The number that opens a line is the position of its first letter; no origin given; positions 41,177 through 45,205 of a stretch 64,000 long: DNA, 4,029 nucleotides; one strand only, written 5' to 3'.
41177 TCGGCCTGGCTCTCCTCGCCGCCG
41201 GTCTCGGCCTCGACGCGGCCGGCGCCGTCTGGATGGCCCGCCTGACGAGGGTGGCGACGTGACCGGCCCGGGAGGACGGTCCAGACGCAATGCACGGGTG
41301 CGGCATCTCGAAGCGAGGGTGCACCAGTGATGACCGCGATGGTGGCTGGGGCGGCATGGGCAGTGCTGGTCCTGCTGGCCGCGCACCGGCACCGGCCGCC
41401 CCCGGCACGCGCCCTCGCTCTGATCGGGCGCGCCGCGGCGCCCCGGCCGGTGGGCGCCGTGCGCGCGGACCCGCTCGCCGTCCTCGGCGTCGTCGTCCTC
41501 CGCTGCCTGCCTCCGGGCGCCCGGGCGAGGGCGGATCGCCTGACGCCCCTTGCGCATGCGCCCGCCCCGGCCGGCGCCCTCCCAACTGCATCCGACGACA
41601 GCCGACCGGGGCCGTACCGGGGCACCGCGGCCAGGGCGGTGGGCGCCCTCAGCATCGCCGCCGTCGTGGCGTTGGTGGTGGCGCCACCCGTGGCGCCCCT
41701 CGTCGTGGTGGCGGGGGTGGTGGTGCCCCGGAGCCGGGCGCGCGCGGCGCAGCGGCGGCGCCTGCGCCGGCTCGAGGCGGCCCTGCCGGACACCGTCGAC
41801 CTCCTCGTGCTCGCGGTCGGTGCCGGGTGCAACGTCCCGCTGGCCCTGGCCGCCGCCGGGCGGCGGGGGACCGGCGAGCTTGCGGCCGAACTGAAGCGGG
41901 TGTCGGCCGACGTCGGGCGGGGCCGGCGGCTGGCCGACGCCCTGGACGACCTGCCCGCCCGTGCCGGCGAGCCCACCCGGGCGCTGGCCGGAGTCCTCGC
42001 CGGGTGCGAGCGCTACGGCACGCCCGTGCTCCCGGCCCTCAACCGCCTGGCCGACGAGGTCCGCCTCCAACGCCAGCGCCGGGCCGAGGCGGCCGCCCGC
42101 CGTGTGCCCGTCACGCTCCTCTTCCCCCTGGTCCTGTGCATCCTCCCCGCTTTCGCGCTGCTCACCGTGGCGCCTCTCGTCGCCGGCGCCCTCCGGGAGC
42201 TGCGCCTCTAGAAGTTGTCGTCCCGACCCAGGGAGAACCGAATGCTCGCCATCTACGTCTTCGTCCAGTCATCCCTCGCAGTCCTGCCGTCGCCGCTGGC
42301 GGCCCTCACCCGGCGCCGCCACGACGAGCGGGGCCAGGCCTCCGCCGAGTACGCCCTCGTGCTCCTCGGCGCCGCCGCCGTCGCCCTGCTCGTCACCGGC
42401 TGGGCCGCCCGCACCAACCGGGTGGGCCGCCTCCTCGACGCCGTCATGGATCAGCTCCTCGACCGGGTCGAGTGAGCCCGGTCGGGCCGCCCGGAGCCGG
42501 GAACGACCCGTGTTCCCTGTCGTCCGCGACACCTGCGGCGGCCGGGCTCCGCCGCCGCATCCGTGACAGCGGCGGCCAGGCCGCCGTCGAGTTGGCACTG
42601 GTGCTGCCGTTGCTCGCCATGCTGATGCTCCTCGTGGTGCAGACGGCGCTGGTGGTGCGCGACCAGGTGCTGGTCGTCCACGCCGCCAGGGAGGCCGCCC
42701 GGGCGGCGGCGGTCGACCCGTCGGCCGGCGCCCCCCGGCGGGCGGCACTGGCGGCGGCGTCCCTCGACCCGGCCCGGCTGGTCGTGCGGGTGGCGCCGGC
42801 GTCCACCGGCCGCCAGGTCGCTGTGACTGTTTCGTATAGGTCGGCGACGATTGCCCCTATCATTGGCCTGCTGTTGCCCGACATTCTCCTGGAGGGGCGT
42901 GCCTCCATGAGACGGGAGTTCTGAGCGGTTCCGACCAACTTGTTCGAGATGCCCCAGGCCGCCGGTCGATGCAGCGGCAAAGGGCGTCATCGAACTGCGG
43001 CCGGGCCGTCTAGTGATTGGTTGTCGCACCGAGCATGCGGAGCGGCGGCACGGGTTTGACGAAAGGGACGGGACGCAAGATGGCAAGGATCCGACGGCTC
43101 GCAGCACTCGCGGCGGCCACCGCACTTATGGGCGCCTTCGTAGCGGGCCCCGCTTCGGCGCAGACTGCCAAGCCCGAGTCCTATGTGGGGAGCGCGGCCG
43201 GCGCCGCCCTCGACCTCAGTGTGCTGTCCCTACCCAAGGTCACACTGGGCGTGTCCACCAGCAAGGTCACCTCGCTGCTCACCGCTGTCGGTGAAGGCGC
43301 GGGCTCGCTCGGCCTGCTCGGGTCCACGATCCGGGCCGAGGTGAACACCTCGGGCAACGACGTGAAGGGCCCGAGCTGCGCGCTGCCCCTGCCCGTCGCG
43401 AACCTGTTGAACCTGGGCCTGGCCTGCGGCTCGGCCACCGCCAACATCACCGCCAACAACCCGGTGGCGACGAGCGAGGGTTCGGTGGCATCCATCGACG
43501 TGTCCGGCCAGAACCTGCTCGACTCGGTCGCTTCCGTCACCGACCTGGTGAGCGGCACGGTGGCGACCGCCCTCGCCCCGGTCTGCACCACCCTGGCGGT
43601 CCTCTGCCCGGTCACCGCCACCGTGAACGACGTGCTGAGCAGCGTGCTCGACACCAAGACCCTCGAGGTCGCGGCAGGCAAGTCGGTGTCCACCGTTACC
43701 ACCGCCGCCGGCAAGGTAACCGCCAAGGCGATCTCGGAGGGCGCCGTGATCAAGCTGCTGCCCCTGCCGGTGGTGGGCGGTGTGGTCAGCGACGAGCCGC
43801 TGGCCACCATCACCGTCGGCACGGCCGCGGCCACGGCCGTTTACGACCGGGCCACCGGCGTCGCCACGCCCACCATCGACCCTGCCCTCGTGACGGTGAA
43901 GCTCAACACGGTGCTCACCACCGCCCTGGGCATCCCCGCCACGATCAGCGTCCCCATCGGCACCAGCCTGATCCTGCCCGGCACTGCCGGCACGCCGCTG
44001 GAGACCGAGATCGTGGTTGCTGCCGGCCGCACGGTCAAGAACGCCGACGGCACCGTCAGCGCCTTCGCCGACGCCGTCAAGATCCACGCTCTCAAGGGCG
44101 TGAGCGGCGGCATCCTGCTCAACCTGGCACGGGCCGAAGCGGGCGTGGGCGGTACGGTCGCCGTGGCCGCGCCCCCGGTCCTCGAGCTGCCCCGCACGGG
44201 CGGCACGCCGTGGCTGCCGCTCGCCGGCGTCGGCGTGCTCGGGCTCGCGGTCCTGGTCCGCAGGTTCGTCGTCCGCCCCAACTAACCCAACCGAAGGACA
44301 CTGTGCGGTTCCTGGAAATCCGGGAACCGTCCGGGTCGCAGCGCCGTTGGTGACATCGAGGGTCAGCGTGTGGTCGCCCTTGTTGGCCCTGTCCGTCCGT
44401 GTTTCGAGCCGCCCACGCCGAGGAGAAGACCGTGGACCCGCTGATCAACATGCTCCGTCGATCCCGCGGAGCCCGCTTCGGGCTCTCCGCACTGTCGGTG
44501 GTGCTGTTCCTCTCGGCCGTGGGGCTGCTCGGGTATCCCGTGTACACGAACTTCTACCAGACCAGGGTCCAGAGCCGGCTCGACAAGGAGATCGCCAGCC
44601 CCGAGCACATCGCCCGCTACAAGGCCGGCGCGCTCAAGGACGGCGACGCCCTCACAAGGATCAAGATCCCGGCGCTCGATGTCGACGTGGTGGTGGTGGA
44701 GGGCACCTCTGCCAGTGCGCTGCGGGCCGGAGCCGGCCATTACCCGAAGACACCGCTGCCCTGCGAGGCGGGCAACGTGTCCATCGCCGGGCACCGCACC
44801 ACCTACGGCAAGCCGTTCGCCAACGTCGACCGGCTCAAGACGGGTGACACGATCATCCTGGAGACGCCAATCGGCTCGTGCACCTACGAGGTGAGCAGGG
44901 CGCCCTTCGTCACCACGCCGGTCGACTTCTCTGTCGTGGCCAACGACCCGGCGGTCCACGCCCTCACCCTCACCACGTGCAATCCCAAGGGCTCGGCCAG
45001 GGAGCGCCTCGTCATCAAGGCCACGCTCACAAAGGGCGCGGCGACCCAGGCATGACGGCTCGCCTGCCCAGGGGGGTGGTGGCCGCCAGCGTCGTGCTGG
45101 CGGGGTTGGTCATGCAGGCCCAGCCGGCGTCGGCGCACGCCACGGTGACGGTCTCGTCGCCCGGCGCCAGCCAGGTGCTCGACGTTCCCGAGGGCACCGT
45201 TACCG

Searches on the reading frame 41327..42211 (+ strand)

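Call 35: search_protein_families(library=pfam, proteins=[window:41327-42211:+], max_evalue=0.001)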
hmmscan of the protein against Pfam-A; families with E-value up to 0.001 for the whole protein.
window:41327-42211:+ (294 aa): 1 family
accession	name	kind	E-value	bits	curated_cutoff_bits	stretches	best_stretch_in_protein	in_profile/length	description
PF00482.28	T2SSF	-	7.3e-14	52.2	25.2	1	158-280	3-123/125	Type II secretion system (T2SS), protein F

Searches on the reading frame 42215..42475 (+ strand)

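Call 99: search_protein_families(library=pfam, proteins=[window:42215-42475:+], max_evalue=0.001)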
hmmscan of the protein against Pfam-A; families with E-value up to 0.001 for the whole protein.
window:42215-42475:+ (86 aa): 1 family
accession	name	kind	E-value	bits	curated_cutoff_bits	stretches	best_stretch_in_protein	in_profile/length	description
PF14029.11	DUF4244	-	8e-06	25.6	27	1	31-60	3-32/54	Protein of unknown function (DUF4244)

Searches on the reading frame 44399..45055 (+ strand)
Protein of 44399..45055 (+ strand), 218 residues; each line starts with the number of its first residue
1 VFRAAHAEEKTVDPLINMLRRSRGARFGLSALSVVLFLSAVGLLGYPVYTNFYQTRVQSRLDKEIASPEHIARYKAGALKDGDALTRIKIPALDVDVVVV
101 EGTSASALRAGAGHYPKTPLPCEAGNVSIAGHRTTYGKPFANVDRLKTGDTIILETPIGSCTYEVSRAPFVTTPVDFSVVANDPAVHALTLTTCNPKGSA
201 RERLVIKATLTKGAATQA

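Call 99: search_protein_families(library=pfam, proteins=[window:44399-45055:+], max_evalue=0.001)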
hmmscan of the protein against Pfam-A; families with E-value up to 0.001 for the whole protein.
window:44399-45055:+ (218 aa): 1 family
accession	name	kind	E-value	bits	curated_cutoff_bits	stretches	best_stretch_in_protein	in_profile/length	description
PF04203.18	Sortase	-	5.9e-30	104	26.6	1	88-210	1-124/125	Sortase domain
